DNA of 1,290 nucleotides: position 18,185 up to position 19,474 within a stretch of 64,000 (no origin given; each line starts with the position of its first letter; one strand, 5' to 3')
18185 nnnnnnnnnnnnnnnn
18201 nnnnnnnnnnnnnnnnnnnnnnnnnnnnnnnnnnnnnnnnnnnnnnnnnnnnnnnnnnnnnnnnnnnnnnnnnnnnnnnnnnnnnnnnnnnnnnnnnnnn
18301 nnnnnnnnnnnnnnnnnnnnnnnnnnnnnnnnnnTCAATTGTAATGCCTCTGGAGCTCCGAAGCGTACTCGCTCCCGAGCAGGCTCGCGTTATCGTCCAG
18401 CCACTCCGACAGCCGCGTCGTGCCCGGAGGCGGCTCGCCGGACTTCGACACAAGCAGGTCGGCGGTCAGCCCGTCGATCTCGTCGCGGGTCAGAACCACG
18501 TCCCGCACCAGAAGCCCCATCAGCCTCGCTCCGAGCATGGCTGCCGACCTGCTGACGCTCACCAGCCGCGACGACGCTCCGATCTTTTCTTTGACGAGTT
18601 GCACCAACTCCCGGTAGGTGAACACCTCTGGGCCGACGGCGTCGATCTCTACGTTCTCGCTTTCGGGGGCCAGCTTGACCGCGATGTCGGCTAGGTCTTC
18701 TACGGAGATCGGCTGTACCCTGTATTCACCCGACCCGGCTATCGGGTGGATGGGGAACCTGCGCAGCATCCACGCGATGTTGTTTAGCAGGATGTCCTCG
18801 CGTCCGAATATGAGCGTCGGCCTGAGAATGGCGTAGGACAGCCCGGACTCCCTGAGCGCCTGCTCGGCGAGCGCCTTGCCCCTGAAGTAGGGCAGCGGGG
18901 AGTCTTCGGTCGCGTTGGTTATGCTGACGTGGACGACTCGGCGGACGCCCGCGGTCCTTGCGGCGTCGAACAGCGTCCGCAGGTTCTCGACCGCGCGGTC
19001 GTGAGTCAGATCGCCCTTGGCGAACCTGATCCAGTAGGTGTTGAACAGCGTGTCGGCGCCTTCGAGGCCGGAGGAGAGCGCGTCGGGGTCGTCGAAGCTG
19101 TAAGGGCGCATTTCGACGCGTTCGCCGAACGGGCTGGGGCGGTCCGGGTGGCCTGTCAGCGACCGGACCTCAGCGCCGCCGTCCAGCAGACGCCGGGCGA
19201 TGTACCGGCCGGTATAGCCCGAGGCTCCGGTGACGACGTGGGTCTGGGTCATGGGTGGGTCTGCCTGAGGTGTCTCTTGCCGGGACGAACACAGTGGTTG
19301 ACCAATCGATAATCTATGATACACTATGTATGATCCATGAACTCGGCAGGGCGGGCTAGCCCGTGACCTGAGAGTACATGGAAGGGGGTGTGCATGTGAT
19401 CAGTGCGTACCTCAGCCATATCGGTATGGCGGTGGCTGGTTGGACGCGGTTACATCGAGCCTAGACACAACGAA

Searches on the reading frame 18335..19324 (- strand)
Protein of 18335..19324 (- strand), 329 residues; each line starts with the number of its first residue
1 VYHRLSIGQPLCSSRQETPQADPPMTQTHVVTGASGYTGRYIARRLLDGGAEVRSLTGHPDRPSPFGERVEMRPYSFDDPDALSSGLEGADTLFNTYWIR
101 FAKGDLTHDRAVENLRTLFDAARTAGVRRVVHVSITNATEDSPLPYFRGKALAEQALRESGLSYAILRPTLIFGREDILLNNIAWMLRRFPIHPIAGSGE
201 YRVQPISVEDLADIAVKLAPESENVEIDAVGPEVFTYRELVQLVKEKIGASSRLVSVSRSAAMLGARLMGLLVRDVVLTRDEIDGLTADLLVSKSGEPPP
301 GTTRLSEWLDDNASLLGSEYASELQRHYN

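Call 93: search_protein_families(library=pfam, proteins=[window:18335-19324:-], max_evalue=0.001)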
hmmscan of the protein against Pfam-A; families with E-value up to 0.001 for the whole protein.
window:18335-19324:- (329 aa): 5 families
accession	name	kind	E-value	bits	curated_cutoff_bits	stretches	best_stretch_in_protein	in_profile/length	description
PF13460.12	NAD_binding_10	-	2.7e-18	66.9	27.2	1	33-171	1-145/184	NAD(P)H-binding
PF05368.20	NmrA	-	5.7e-13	49.6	27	1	26-258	2-244/298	NmrA-like family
PF01370.27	Epimerase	-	1.4e-12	48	20.9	1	30-224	2-230/240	NAD dependent epimerase/dehydratase family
PF01073.25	3Beta_HSD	-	5.7e-06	26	22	1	30-138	1-119/280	3-beta hydroxysteroid dehydrogenase/isomerase family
PF07993.18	NAD_binding_4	-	0.00027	20.6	20.1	0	138-174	169-209/258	Male sterility protein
